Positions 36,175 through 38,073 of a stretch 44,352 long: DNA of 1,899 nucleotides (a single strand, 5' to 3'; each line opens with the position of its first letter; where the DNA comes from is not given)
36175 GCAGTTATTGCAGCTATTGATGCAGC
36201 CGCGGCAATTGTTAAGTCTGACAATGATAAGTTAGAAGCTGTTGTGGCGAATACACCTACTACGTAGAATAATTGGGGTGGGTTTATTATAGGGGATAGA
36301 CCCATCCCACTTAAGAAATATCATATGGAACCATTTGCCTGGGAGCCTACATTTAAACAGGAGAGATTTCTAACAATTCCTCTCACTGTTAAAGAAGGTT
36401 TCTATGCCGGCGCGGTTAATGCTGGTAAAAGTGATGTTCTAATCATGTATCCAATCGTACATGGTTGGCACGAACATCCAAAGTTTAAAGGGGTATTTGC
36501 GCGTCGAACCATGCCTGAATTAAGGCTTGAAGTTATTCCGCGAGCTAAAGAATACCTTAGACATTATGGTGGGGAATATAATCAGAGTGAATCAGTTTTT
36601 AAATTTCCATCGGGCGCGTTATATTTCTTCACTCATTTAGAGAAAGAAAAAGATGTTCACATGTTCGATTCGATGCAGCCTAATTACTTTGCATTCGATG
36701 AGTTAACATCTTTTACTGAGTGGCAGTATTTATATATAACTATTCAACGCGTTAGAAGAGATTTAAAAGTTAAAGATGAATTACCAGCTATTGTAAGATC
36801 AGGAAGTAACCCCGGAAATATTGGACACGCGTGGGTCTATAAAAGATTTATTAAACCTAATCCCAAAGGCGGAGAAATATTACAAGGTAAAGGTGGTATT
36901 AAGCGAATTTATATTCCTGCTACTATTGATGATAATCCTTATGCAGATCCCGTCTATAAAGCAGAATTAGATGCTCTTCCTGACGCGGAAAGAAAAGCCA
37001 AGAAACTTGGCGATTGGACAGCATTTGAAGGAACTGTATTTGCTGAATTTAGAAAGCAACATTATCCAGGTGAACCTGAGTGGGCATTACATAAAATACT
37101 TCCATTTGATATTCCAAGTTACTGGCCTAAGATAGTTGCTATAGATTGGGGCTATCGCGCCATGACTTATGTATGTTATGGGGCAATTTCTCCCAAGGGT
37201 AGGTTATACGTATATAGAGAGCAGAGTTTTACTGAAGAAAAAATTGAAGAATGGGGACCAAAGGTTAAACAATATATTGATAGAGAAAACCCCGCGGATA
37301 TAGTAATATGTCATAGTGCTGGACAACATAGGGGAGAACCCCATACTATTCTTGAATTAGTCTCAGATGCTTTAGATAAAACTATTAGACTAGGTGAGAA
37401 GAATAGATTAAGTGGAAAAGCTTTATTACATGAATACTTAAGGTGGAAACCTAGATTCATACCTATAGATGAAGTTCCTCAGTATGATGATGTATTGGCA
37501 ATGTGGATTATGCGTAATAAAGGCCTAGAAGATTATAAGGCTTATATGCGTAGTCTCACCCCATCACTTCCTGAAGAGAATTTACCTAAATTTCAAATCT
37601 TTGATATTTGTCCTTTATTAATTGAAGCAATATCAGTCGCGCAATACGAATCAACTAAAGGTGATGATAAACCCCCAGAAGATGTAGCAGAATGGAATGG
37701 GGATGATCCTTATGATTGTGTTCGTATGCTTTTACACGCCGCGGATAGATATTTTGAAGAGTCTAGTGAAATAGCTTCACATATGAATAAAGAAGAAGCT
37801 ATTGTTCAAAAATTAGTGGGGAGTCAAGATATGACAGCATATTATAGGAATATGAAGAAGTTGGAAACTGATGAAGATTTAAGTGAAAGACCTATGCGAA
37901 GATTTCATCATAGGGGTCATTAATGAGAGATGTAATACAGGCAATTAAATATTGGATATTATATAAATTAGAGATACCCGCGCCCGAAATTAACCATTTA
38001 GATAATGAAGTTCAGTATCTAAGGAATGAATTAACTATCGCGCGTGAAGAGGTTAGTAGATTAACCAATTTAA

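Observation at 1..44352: A CGCG-centred GC-rich near-palindrome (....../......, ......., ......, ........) is iterated about every 250 bp in an AT-rich genome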

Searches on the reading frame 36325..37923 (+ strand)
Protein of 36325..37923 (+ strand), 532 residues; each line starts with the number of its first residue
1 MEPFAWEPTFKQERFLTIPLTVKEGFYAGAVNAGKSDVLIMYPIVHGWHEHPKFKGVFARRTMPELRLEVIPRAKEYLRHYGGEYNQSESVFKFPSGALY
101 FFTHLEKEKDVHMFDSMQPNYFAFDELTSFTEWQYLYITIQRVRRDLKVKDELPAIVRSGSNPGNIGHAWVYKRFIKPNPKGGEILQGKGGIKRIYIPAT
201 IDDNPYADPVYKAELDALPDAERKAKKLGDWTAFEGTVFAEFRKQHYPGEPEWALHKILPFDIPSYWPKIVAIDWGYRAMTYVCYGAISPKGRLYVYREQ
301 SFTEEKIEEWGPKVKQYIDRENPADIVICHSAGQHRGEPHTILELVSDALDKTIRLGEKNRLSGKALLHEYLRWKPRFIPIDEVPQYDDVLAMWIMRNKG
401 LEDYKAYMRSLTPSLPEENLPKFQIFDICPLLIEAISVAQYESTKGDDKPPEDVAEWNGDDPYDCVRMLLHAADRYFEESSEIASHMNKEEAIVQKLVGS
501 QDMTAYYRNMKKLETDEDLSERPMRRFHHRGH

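Call 8: search_protein_families(library=phrogs, proteins=[window:36325-37923:+])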
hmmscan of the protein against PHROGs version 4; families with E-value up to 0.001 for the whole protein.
window:36325-37923:+ (532 aa): 3 families
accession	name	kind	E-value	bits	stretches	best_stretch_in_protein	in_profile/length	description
phrog_979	-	head and packaging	5e-32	112.4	1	7-233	153-408/642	terminase large subunit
phrog_9526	-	head and packaging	1.7e-07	32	1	11-148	14-154/280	terminase large subunit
phrog_5653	-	head and packaging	0.00022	22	1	229-330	1-92/199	terminase large subunit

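Call 9: search_protein_families(library=pfam, proteins=[window:36325-37923:+])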
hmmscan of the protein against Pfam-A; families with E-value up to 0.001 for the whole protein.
window:36325-37923:+ (532 aa): 0 families

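Call 13: find_related_loci(query=window:36325-37923:+, collection=viral_contigs, flank=10000)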
Query window:36325-37923:+ (532 aa) in viral_contigs; peptide patterns used: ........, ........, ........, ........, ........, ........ (x = any residue, [..] = any of these).
97 stretches matched a pattern; 83 encode a relative of the query (tblastn E <= 1e-3); the best 80 are kept; 80 distinct loci.
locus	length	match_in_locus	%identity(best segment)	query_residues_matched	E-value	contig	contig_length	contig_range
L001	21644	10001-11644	54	2-530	0e+0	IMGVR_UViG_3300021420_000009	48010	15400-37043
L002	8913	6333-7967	51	3-529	0e+0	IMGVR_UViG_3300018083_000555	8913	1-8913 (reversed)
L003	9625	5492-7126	51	3-529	0e+0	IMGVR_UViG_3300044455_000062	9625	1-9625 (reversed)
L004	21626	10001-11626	51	6-529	0e+0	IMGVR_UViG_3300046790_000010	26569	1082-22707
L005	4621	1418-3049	51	3-529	0e+0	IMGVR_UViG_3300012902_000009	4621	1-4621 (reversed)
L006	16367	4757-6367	51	6-529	0e+0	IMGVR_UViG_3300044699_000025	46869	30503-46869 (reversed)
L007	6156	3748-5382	51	3-529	0e+0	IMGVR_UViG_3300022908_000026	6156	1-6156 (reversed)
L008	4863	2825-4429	51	6-529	0e+0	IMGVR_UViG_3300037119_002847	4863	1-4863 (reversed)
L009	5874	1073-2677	51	6-529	0e+0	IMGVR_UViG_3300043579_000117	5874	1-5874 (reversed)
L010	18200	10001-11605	51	6-529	6e-180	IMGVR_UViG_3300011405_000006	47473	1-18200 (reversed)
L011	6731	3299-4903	51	6-529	0e+0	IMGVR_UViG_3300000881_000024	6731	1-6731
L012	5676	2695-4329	50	3-529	0e+0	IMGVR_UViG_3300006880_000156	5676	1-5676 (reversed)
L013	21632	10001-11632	51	3-529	1e-179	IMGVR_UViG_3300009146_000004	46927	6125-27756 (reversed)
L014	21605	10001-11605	50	6-529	6e-179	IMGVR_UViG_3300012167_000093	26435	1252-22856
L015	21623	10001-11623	50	3-529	9e-179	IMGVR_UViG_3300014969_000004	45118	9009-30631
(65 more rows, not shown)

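Call 16: find_encoding_contigs(protein=window:36325-37923:+, flank=10000, max_places=6)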
Protein window:36325-37923:+ (532 aa): 1 contig read that carries it; 1 place shown.
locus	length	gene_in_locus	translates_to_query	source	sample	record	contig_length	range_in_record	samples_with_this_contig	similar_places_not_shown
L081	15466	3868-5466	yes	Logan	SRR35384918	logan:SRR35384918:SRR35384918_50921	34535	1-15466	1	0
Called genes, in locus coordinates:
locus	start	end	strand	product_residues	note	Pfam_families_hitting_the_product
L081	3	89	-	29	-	?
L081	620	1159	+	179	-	-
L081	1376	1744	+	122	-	-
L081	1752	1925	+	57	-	PF28077:THIVI_2564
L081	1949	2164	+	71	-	-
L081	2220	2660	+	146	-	-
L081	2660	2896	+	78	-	-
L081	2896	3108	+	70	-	-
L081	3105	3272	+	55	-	-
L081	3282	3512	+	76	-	-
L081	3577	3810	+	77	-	-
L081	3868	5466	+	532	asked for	-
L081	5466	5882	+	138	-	-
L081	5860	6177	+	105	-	-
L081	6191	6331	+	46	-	-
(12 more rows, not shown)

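Call 21: find_homologous_proteins(query=window:36325-37923:+, max_evalue=1e-50)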
Query window:36325-37923:+ (532 aa): 1111 proteins with E <= 1e-50 among 7241 candidates; the best 120 are listed.
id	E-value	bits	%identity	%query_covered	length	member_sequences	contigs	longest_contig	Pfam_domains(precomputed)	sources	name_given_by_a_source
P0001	0.0e+0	1259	100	100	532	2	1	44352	-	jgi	jgi:hypothetical protein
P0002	0.0e+0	1031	82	99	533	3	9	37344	-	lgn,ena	-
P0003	1.6e-267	907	72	99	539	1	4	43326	-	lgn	-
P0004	5.3e-259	879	71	99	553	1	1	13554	-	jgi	jgi:hypothetical protein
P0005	4.8e-256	869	69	99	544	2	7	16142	-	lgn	-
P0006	1.3e-247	841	67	99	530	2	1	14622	-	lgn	-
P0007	2.4e-229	781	63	99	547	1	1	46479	-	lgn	-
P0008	5.7e-223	760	62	99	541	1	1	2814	-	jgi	jgi:uncharacterized short protein YbdD (DUF466 family)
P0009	3.8e-222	757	62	99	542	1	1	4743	PF03237.22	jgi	jgi:hypothetical protein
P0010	4.6e-222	757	62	99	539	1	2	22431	PF03237.22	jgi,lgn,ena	-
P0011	2.0e-221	755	61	99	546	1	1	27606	-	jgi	jgi:hypothetical protein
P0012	2.4e-221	754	61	99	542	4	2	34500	-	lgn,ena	-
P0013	5.2e-221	753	61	99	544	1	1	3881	-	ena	-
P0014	1.8e-220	751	60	99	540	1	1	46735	-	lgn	-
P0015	3.0e-220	751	60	99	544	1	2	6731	-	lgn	-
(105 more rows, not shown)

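Call 22: find_encoding_contigs(protein=P0002, flank=10000, max_places=4)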
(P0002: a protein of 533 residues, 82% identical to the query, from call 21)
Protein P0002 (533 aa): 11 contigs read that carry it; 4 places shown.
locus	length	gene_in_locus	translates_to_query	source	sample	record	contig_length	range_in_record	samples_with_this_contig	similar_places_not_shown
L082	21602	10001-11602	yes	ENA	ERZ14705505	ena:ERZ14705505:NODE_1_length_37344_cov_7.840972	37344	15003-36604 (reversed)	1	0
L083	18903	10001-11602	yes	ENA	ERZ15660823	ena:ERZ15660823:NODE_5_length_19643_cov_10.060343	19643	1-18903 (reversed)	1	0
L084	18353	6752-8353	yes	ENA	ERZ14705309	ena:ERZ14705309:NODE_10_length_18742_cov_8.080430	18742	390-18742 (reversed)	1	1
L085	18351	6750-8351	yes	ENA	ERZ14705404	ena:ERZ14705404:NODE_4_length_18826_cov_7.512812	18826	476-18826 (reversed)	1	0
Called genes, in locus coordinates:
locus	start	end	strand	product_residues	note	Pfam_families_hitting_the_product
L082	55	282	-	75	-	-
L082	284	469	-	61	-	-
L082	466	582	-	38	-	-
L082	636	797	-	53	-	-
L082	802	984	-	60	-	-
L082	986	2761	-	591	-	PF00176:SNF2-rel_dom, PF00271:Helicase_C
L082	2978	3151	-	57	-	-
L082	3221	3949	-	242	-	-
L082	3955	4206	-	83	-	-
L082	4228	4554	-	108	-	-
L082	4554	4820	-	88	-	-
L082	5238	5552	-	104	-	-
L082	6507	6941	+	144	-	-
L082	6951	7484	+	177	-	-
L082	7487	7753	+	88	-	-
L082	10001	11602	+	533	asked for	-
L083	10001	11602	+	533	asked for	-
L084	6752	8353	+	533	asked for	-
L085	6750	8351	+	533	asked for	-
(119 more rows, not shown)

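Call 23: find_encoding_contigs(protein=P0003, flank=10000, max_places=3)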
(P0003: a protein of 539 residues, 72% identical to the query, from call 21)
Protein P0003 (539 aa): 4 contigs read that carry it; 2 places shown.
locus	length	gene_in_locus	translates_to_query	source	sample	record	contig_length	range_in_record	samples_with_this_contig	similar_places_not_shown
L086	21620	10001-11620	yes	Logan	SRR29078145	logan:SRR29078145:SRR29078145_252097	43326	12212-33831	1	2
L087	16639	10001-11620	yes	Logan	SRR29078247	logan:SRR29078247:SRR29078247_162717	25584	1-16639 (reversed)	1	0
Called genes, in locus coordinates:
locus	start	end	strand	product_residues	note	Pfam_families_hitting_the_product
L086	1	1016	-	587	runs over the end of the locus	PF00176:SNF2-rel_dom, PF00271:Helicase_C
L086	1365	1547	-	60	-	-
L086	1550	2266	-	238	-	-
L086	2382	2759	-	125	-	-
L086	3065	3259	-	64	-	-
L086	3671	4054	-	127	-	-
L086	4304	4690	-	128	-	-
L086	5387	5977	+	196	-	-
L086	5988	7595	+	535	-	-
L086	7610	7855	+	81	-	-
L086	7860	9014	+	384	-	-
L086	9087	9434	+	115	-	-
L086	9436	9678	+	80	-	-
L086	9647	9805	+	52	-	-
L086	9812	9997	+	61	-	-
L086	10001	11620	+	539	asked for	-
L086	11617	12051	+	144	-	-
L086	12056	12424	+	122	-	-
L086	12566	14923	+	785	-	-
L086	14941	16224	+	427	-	-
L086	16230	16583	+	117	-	-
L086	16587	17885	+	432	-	-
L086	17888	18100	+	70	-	-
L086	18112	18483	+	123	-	-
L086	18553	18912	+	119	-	-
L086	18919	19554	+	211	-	-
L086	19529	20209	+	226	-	-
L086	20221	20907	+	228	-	-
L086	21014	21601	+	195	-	-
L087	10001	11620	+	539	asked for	-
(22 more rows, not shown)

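Call 24: find_encoding_contigs(protein=P0005, flank=10000, max_places=2)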
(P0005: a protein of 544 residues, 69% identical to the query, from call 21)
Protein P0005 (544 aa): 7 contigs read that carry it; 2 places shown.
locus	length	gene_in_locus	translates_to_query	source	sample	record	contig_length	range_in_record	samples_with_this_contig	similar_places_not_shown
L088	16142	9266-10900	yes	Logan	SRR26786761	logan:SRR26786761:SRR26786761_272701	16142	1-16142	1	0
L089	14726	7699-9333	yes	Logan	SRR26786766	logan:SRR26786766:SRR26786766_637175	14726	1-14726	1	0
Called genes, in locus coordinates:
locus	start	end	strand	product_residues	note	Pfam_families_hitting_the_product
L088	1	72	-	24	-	?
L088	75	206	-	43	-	-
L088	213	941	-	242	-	-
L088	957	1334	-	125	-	-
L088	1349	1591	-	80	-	-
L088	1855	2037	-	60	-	-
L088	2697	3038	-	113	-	-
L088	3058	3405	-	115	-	-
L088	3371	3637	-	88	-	-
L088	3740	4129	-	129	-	-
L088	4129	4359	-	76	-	-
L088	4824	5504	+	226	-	-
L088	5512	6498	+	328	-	-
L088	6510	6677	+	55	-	-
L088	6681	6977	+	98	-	-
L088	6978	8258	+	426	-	-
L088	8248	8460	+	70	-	-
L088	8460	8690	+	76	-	-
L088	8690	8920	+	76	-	-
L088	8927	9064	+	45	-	-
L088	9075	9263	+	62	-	-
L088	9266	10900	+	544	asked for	-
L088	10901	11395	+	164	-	-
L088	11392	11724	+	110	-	-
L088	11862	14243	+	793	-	-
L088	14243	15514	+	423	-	-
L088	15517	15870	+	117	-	-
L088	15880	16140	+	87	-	?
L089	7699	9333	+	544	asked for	-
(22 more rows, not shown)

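Call 25: find_encoding_contigs(protein=P0007, flank=10000, max_places=2)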
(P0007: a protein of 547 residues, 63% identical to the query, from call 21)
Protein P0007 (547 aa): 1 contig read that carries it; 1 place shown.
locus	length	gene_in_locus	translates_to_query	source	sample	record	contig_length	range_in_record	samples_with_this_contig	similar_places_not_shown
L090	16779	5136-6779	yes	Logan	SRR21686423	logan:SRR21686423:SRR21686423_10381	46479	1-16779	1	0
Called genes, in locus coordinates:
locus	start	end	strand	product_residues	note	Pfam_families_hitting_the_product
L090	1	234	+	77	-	?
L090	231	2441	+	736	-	-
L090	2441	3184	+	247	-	-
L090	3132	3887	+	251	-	-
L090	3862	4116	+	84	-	-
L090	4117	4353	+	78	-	-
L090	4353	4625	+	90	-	-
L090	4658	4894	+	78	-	-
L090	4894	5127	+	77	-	-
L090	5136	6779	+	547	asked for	-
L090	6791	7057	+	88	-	-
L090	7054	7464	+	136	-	-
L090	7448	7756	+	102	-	-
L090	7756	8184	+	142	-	-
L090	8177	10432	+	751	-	-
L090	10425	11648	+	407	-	-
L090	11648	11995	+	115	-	-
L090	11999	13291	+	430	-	-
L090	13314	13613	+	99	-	-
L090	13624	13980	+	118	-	-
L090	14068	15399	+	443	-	PF00535:Glycos_transf_2 (weak), PF03452:Anp1 (weak)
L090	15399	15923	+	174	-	-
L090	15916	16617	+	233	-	-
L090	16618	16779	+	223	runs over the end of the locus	-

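Call 28: search_dna_similar(query=window:36325-37923:+, collection=phages, mode=protein, max_rows=25)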
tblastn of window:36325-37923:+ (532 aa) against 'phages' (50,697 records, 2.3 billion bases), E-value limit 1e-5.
Records with a match: 840; places in all: 841; records where one place covers at least 80% of the query: 174.
Best place of each record, by identity: <60% 840.
By first word of the organism name: Pseudomonas 309; Arthrobacter 72; Salmonella 68; Escherichia 55; Xanthomonas 36; Vibrio 34; Erwinia 31; Stenotrophomonas 29; Achromobacter 26; Acinetobacter 14; and 46 more.
By host as written in the record: Pseudomonas aeruginosa 108; - 74; Pseudomonas aeruginosa PAO1 57; Arthrobacter sp. ATCC 21022 54; Escherichia coli 24; Pseudomonas syringae pv. actinidiae 16; Salmonella enterica subsp. enterica serovar Enteritidis PT1 14; Stenotrophomonas maltophilia 14; and 227 more.
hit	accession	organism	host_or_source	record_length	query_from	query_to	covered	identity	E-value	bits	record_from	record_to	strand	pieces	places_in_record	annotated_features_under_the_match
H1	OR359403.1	Aeromonas phage 1233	Aeromonas sp.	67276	6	472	88%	31.0%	2e-43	171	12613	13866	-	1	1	terminase large subunit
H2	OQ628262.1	Aeromonas phage vB_AsaP_MQM1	Aeromonas salmonicida subsp. salmonicida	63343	6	472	88%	30.2%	3e-41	165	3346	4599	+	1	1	terminase large subunit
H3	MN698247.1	Pelagibacter phage HTVC115P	Candidatus Pelagibacter sp. HTCC7211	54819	26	472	84%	30.2%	7e-44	172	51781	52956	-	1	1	terminase large subunit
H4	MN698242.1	Pelagibacter phage HTVC103P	Candidatus Pelagibacter sp. HTCC7211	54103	26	483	86%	28.5%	1e-42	169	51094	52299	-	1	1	terminase large subunit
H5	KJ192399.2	Vibrio phage CHOED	Vibrio anguillarum PF4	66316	4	472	88%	27.8%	5e-37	152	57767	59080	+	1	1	terminase-like family protein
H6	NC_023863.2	Vibrio phage CHOED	Vibrio anguillarum PF4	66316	4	472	88%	27.8%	5e-37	152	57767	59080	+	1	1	terminase large subunit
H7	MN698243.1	Pelagibacter phage HTVC104P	Candidatus Pelagibacter sp. HTCC7211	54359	26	483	86%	28.4%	4e-42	167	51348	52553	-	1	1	terminase large subunit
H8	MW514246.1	Roseobacter phage CRP-9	Rhodobacteraceae bacterium FZCC0023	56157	12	467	86%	28.3%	2e-34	144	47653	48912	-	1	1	terminase large subunit | hypothetical protein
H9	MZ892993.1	Pelagibacter phage HTVC033P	Candidatus Pelagibacter sp. HTCC1062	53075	12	467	86%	28.1%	9e-36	148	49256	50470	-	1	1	terminase large subunit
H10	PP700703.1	Erwinia phage SOI901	Erwinia sp. TAC1.XII.93.8 (de Vries et ...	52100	24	476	85%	27.8%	3e-22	107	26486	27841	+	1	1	hypothetical protein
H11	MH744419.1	Arthrobacter phage KBurrousTX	Arthrobacter sp. ATCC 21022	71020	20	480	87%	27.3%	5e-33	140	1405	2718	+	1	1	3: terminase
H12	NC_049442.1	Arthrobacter phage KBurrousTX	Arthrobacter sp. ATCC 21022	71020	20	480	87%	27.3%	5e-33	140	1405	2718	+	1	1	3: terminase large subunit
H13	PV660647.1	Salmonella phage vB_SE1_KM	Salmonella enterica subsp. enterica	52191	24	476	85%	27.4%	1e-21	105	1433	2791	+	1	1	terminase large subunit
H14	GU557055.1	Puniceispirillum phage HMO-2011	Candidatus Puniceispirillum marinum ...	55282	23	476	85%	27.3%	9e-35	145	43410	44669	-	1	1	phage terminase large subunit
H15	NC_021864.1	Puniceispirillum phage HMO-2011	Candidatus Puniceispirillum marinum ...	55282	23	476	85%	27.3%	9e-35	145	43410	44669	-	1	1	terminase large subunit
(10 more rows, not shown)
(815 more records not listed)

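Call 34: find_related_loci(query=A1, collection=genome_contigs, flank=10000)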
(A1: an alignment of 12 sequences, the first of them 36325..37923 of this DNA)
Query A1 (532 aa) in genome_contigs; peptide patterns used: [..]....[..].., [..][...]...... (x = any residue, [..] = any of these).
40 stretches matched a pattern; 2 encode a relative of the query (tblastn E <= 1e-3); 2 distinct loci.
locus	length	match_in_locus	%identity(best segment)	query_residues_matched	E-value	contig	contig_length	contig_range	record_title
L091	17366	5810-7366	41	6-517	4e-121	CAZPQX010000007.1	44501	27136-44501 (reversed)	MAG TPA_asm: uncultured Candidatus Saccharibacteria bacterium isolate SRP292972_co1_63 genome assembly, contig: NODE_481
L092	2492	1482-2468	44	167-490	5e-76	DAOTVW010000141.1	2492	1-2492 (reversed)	MAG TPA_asm: Anaerolineales bacterium isolate H111_85 k127_43030, whole genome shotgun sequence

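Call 45: get_annotated_region(hit=H3, flank=12000)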
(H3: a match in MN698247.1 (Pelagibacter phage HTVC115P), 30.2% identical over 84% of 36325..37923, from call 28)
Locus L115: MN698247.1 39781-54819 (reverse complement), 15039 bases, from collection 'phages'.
description: Pelagibacter phage HTVC115P, complete genome.
organism: Pelagibacter phage HTVC115P (NCBI taxid 2686463)
taxonomy: Viruses; Duplodnaviria; Heunggongvirae; Uroviricota; Caudoviricetes
host: Candidatus Pelagibacter sp. HTCC7211; source: seawater; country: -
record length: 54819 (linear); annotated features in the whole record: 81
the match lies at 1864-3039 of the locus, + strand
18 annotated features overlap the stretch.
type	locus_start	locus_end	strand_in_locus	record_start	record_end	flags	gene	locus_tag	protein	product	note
CDS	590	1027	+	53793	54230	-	-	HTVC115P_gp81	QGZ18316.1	putative terminase small subunit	-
CDS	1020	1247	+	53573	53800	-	-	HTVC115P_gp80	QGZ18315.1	hypothetical protein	-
CDS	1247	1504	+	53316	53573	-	-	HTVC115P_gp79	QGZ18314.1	hypothetical protein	-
CDS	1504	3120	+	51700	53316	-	-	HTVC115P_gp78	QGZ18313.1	terminase large subunit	-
CDS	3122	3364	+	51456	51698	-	-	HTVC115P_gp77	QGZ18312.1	hypothetical protein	-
CDS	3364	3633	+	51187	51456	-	-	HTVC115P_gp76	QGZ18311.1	hypothetical protein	-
CDS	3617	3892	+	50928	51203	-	-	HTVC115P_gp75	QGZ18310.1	hypothetical protein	-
CDS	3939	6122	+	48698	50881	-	-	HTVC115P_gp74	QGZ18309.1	portal protein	-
CDS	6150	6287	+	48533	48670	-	-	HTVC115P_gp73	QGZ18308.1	hypothetical protein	-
CDS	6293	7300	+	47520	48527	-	-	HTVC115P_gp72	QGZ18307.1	hypothetical protein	-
CDS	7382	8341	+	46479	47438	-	-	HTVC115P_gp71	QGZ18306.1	hypothetical protein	-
CDS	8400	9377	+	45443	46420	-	-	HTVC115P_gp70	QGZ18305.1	capsid protein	-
CDS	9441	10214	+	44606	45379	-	-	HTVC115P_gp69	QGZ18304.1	hypothetical protein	-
CDS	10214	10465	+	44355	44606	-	-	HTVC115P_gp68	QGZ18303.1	hypothetical protein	-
CDS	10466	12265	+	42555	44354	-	-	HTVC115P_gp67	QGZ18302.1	putative structural protein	-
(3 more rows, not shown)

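Call 65: search_protein_families(library=pfam, max_evalue=0.01, proteins=[L086:7860-9014:+, L086:5988-7595:+, L086:5387-5977:+, L088:5512-6498:+, L088:6978-8258:+, L088:4824-5504:+, L090:231-2441:+, L090:2441-3184:+, L090:3132-3887:+])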
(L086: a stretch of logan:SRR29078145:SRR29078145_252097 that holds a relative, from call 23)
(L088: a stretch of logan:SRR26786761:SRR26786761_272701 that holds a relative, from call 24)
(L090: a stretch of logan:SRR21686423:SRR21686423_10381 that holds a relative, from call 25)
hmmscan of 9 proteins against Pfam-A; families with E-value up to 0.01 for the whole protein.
L086:7860-9014:+ (384 aa): 0 families

L086:5988-7595:+ (535 aa): 0 families

L086:5387-5977:+ (196 aa): 2 families
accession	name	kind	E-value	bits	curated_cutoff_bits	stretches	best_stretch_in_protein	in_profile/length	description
PF04936.17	DUF658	-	0.0036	17.5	24.4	1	61-100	3-42/186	Protein of unknown function (DUF658)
PF13518.12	HTH_28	-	0.0095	16.5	25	0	65-94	5-34/52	Helix-turn-helix domain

L088:5512-6498:+ (328 aa): 0 families

L088:6978-8258:+ (426 aa): 2 families
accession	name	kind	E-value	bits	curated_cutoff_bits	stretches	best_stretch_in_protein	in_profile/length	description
PF13620.12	CarboxypepD_reg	-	0.00057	20.6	32.3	1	14-76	8-71/82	Carboxypeptidase regulatory-like domain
PF13715.12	CarbopepD_reg_2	-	0.0019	18.6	32.2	1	17-86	11-77/88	CarboxypepD_reg-like domain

L088:4824-5504:+ (226 aa): 0 families

L090:231-2441:+ (736 aa): 0 families

L090:2441-3184:+ (247 aa): 0 families

L090:3132-3887:+ (251 aa): 0 families
